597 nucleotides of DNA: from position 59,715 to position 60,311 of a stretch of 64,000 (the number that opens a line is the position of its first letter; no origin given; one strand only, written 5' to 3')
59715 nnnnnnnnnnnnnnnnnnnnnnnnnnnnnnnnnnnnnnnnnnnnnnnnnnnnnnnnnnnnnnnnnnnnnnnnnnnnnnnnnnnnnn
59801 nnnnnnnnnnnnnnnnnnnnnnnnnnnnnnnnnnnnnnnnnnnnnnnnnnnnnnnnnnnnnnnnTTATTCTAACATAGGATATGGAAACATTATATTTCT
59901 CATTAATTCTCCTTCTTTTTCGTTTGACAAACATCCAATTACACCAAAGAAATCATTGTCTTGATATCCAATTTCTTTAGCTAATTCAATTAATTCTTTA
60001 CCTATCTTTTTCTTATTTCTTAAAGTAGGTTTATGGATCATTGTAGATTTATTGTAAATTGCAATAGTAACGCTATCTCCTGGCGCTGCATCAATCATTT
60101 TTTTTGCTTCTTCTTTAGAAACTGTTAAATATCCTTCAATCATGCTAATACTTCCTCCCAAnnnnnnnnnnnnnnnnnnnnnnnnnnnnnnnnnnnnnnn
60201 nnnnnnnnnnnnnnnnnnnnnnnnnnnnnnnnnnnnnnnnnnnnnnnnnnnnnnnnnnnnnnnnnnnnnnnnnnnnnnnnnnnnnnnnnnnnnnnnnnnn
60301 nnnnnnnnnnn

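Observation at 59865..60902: MazF-like toxin with downstream MazE-like ORF, divergent from an XRE regulator driven by a perfect sigma-70 promoter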

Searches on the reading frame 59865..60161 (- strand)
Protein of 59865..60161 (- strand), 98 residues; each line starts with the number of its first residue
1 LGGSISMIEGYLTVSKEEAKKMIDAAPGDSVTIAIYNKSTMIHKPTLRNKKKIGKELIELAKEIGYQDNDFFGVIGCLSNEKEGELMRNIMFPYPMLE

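Call 3: search_protein_families(library=pfam, proteins=[window:59865-60161:-], max_evalue=1)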
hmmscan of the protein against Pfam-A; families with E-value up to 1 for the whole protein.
window:59865-60161:- (98 aa): 1 family
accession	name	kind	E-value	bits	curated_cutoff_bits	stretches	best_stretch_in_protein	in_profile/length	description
PF15491.11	CTC1_2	-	0.02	14.9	29.4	1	20-65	204-250/291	CST, telomere maintenance, complex subunit CTC1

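Call 4: search_protein_families(library=phrogs, proteins=[window:59865-60161:-], max_evalue=0.1)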
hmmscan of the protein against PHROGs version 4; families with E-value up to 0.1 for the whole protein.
window:59865-60161:- (98 aa): 2 families
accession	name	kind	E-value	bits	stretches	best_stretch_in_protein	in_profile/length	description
phrog_633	-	transcription regulation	0.036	15.6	1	13-71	36-94/111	transcriptional regulator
phrog_36701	-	unknown function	0.051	14.7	1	48-81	2-35/56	-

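Call 9: search_solved_structures(query=window:59865-60161:-, max_evalue=10, show_alignments=2)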
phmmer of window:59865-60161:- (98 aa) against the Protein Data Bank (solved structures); distinct sequences matched with E-value up to 10: 0.

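Call 10: find_homologous_proteins(query=window:59865-60143:-, max_evalue=0.01)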
Query window:59865-60143:- (92 aa): 38 proteins with E <= 0.01 among 38 candidates.
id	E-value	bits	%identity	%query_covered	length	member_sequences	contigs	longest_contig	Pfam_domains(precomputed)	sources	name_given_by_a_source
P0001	4.4e-53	195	99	100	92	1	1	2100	-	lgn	-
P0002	1.6e-52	193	99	100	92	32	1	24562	-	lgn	-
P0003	1.6e-52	193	99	100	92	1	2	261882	-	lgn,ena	-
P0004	2.2e-52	192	99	100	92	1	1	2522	-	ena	-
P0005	2.3e-52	192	99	100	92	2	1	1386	-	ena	-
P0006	2.3e-51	189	92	100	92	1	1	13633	-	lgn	-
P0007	6.5e-51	188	95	100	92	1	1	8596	-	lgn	-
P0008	1.5e-50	187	93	100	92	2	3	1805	-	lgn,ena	-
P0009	4.4e-50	185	92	100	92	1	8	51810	-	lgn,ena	-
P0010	8.7e-50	184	93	100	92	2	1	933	-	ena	-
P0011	1.2e-49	184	89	100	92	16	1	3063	-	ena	-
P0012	2.9e-49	182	91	100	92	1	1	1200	-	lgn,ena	-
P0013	3.7e-47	176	87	100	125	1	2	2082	-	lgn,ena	-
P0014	5.7e-47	175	86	100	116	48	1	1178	-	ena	-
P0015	1.0e-46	174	86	100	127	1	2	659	-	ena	-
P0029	4.3e-40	153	80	100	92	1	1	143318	-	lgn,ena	-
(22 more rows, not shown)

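Call 16: find_homologous_proteins(query=A1, max_evalue=0.01)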
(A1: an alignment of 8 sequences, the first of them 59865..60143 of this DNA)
Query A1 (8 sequences) (92 aa, profile of the alignment): 405 proteins with E <= 0.01 among 3048 candidates; the best 120 are listed.
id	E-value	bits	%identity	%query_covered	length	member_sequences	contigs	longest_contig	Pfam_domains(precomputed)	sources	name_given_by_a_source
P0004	5.8e-40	153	99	100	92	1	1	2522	-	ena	-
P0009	6.4e-40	153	92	100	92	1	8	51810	-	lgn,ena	-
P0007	6.6e-40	153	95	100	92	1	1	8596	-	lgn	-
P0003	7.0e-40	153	99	100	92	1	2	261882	-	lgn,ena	-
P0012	9.3e-40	152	91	100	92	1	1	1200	-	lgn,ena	-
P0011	1.3e-39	152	89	100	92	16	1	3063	-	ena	-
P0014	2.0e-39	151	86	100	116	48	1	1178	-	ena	-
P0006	2.0e-39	151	92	100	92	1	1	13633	-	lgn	-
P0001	2.3e-39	151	99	100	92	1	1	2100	-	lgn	-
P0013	2.6e-39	151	87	100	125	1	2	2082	-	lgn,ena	-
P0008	2.8e-39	151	93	100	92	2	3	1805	-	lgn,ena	-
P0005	3.6e-39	151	99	100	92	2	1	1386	-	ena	-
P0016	4.0e-39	150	85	100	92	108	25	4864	-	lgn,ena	-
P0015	4.2e-39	150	86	100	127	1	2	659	-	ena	-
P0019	6.3e-39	150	87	97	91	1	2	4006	-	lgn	-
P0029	4.4e-38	147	80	100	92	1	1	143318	-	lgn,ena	-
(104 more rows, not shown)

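Call 24: predict_structure(alignment_id=A3)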
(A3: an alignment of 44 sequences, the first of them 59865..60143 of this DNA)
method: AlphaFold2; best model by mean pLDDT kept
length: 92 residues; sequences in the alignment: 44
mean_pLDDT: 89.0   pTM: 0.80
mean pLDDT of the five models: 89.0, 88.1, 87.4, 85.2, 80.8
residues with pLDDT >= 90: 68; 70-90: 16; 50-70: 5; < 50: 3
segments of 3 or more residues with pLDDT < 50: none
pLDDT, mean of each block of 10 residues (from residue 1): 74 95 94 92 97 95 88 88 86 49
secondary structure, 60 per line:
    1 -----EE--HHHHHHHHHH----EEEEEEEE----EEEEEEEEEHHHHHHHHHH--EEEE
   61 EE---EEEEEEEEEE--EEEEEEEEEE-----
elements in order: H10-19 E24-31 E36-44 H45-54 E57-62 E66-75 E78-87

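Call 33: find_encoding_contigs(protein=P0003, flank=6000, max_places=4)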
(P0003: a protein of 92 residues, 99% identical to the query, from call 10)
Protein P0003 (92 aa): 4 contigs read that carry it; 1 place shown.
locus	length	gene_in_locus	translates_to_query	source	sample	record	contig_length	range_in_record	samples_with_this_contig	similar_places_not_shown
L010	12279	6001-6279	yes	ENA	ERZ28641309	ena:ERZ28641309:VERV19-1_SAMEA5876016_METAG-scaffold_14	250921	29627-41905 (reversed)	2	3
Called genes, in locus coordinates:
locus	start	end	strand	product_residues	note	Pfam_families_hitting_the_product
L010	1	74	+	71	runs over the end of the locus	-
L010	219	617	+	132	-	-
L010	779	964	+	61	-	-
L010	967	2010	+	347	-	PF00589:Phage_integrase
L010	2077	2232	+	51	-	-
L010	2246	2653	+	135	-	-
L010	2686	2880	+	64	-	-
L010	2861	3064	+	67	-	-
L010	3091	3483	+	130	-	-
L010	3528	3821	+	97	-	-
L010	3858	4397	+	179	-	PF03235:GmrSD_N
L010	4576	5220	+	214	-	-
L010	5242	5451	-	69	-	PF01381:HTH_3, PF12844:HTH_19 (weak), PF13443:HTH_26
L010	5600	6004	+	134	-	PF02452:PemK_toxin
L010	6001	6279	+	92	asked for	-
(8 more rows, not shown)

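Call 34: find_encoding_contigs(protein=P0029, flank=6000, max_places=3)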
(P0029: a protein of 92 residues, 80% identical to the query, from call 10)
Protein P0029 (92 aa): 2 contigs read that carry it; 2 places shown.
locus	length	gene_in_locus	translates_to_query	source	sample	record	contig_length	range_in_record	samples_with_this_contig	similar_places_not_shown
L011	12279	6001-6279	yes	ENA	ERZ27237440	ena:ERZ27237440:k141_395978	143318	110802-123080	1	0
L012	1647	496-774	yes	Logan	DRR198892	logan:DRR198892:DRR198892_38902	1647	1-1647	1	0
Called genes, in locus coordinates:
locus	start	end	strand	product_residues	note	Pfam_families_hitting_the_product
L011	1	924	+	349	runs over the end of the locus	PF00589:Phage_integrase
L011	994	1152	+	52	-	-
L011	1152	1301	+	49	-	-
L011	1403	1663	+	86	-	-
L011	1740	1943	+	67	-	-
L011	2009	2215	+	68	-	-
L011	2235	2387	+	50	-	-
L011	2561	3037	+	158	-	PF03235:GmrSD_N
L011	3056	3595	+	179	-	PF01885:PTS_2-RNA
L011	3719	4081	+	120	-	-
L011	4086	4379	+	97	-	-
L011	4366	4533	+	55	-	-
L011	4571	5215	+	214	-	-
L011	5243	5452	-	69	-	PF01381:HTH_3, PF13443:HTH_26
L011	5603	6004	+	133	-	PF02452:PemK_toxin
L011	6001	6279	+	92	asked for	-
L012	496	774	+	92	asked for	-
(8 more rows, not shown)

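Call 36: search_protein_families(library=padloc, proteins=[window:59865-60143:-], max_evalue=0.1)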
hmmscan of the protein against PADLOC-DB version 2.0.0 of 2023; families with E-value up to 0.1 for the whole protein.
window:59865-60143:- (92 aa): 0 families

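Call 37: search_protein_families(library=ncbifam, proteins=[window:59865-60143:-], max_evalue=0.1)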
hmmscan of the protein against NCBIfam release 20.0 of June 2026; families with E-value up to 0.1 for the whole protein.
window:59865-60143:- (92 aa): 0 families

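Call 38: fold_search(model_id=the predicted structure, library=viral)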
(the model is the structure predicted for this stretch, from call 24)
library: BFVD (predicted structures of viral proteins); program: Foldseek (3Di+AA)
matches with E <= 10: 1118; with E <= 0.001: 1
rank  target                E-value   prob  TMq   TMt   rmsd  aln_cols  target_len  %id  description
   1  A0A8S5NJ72            5.2e-05  1.00  0.73  0.68   4.7        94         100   13  Uncharacterized protein [Siphoviridae sp. cttFh17]
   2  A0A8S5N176            3.8e-03  1.00  0.45  0.36   5.1       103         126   14  Uncharacterized protein [Siphoviridae sp. ct43U4]
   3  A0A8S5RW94            6.9e-03  1.00  0.55  0.46   4.5       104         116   12  Uncharacterized protein [Siphoviridae sp. ctHip2]
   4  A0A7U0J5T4            1.3e-02  0.99  0.49  0.35   5.5       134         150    9  (no name in the UniProt tables at hand)
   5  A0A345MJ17            1.4e-02  1.00  0.52  0.45   5.4       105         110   10  Uncharacterized protein [Gordonia phage Daredevil]
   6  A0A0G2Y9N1            2.7e-02  0.96  0.43  0.18  12.9       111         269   10  Proliferating cell nuclear antigen [Acanthamoeba polyphaga mimivirus Kroon]
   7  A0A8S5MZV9            3.6e-02  1.00  0.53  0.45   4.4        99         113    7  Uncharacterized protein [Siphoviridae sp. ct43U4]
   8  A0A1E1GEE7            4.0e-02  0.97  0.41  0.49   5.1        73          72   16  (no name in the UniProt tables at hand)
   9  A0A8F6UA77            4.8e-02  0.94  0.45  0.20  13.2       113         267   12  Proliferating cell nuclear antigen [Rhinella marina erythrocytic-like virus]
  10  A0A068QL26            4.8e-02  0.85  0.41  0.17  12.4       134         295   12  Proliferating cell nuclear antigen [Armadillidium vulgare iridescent virus]
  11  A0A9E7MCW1            6.3e-02  0.95  0.43  0.42   5.3        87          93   10  (no name in the UniProt tables at hand)
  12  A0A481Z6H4            6.6e-02  0.99  0.45  0.24   9.0        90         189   14  Synaptobrevin [Pithovirus LCPAC302]
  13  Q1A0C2                6.6e-02  0.97  0.49  0.44   4.8        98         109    6  Uncharacterized protein [Mycobacterium phage Che12]
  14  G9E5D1                6.6e-02  0.82  0.42  0.25  12.1       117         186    8  (no name in the UniProt tables at hand)
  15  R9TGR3                6.6e-02  0.16  0.23  0.11  15.2       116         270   11  CYTH domain-containing protein [Vibrio phage nt-1]
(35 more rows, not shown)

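Call 39: find_related_loci(query=A3, collection=viral_contigs, flank=4000)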
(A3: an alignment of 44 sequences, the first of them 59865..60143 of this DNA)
Query A3 (92 aa) in viral_contigs; peptide patterns used: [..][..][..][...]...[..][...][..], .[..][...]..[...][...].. (x = any residue, [..] = any of these).
376 stretches matched a pattern; 106 encode a relative of the query (tblastn E <= 1e-3); the best 80 are kept; 80 distinct loci.
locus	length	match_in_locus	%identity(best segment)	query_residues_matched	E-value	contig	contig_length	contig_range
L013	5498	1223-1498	100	1-92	7e-59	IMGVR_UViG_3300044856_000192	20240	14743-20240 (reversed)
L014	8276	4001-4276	100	1-92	7e-59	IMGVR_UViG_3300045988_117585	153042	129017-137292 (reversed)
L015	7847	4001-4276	86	1-92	2e-53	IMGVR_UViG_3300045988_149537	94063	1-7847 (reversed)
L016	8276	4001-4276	86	1-92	7e-53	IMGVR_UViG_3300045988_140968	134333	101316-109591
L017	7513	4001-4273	82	2-92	2e-49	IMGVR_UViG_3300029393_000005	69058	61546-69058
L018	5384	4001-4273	82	2-92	2e-49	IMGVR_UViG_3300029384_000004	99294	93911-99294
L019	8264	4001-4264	51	1-87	4e-26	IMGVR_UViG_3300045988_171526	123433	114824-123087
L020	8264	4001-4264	52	1-87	4e-24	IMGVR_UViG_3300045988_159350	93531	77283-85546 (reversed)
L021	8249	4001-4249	46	6-87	2e-20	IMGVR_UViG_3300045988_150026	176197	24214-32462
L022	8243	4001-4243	44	8-87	1e-18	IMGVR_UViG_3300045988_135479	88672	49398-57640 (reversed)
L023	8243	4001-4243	44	8-87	1e-18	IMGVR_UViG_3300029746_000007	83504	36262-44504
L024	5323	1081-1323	44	8-87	1e-18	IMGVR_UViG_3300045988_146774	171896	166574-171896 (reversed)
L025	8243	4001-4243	44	8-87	8e-19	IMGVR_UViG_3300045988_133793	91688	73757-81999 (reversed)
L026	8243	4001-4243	44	8-87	3e-18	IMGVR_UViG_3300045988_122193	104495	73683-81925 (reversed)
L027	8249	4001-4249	45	6-87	2e-17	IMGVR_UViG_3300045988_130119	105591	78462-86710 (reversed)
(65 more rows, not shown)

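Call 40: find_related_loci(query=A3, collection=genome_contigs, flank=4000)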
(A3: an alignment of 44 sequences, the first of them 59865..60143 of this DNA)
Query A3 (92 aa) in genome_contigs; peptide patterns used: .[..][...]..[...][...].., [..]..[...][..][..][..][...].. (x = any residue, [..] = any of these).
600 stretches matched a pattern (row limit reached: there are more); 9 encode a relative of the query (tblastn E <= 1e-3); 9 distinct loci.
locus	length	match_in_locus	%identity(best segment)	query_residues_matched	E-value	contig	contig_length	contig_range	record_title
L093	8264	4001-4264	34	1-87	2e-14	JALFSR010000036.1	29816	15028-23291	MAG: Clostridiales bacterium isolate SUG976 k141_282491, whole genome shotgun sequence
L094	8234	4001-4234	41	10-87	3e-14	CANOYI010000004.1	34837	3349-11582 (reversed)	MAG TPA_asm: uncultured Clostridium sp. isolate SRR19759414_bin.9_metawrap_v1.3_MAG genome assembly, contig: NODE.1593_l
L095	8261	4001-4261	38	2-87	4e-13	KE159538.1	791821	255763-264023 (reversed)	Lachnospiraceae bacterium A4 genomic scaffold acPFC-supercont1.2, whole genome shotgun sequence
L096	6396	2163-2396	38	10-87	3e-13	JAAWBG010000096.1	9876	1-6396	MAG: Lachnospiraceae bacterium isolate ABMPRH_237_1 k141_1512787, whole genome shotgun sequence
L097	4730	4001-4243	37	4-83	1e-12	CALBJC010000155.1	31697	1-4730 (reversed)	MAG TPA_asm: uncultured Clostridia bacterium isolate SRR6425804_bin.58_CONCOCT_v1.1_MAG genome assembly, contig: ERZ1767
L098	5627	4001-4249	41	6-86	2e-11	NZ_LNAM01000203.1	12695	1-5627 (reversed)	Acetivibrio ethanolgignens strain ACET-33324 ACET-33324.Scaf75, whole genome shotgun sequence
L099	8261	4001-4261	36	2-87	2e-10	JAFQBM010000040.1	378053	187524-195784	MAG: Lachnospiraceae bacterium isolate RGIG1668 Goat_Cecum-1__c1253, whole genome shotgun sequence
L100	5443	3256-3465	37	2-70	1e-9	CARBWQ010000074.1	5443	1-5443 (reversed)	MAG TPA_asm: uncultured Eubacteriales bacterium isolate MGBC121240 genome assembly, contig: MGBC121240.74, whole genome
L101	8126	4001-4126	48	46-87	3e-8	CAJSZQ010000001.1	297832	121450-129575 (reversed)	Lachnospiraceae bacterium isolate A75_68.CO.DSS genome assembly, contig: MGBC000083.1, whole genome shotgun sequence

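Call 71: search_protein_representatives(alignment_id=A3)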
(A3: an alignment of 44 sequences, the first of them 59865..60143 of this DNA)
Query: 44 sequences, 91 profile positions. Proteins with E-value up to 0.001 (for the whole library): 82; up to 1e-10: 44; up to 1e-30: 4. The best 82 are listed.
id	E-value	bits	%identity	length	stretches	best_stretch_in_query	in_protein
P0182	2.9e-34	133.3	-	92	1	2-90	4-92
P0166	3.1e-33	130.0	-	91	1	1-90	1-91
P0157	4.7e-33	129.4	-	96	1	3-89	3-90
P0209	5.5e-31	122.7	-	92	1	2-90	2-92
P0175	4.2e-30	119.9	-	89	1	5-90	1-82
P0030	4.1e-28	113.5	-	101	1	1-76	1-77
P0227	4.1e-28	113.5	-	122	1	2-90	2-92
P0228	3.4e-24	101.0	-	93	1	4-90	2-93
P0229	3.6e-23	97.7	-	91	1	2-90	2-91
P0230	4.6e-23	97.4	-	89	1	6-90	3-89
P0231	6.6e-23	96.9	-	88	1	5-88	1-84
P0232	5.3e-22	94.0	-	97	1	5-88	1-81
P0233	2.7e-21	91.7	-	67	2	48-90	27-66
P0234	2.4e-20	88.6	-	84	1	5-90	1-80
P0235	1.0e-19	86.6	-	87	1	2-89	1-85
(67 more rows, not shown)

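Call 90: search_dna_similar(query=window:59865-60143:-, collection=phages, mode=protein, max_evalue=0.001, max_rows=25)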
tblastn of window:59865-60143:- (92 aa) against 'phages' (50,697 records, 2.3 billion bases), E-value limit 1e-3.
No match.

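Call 92: search_dna_similar(query=window:59865-60143:-, collection=plasmids, mode=protein, max_evalue=0.001, max_rows=15)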
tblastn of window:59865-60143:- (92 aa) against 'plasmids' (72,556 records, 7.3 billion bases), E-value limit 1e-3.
No match.
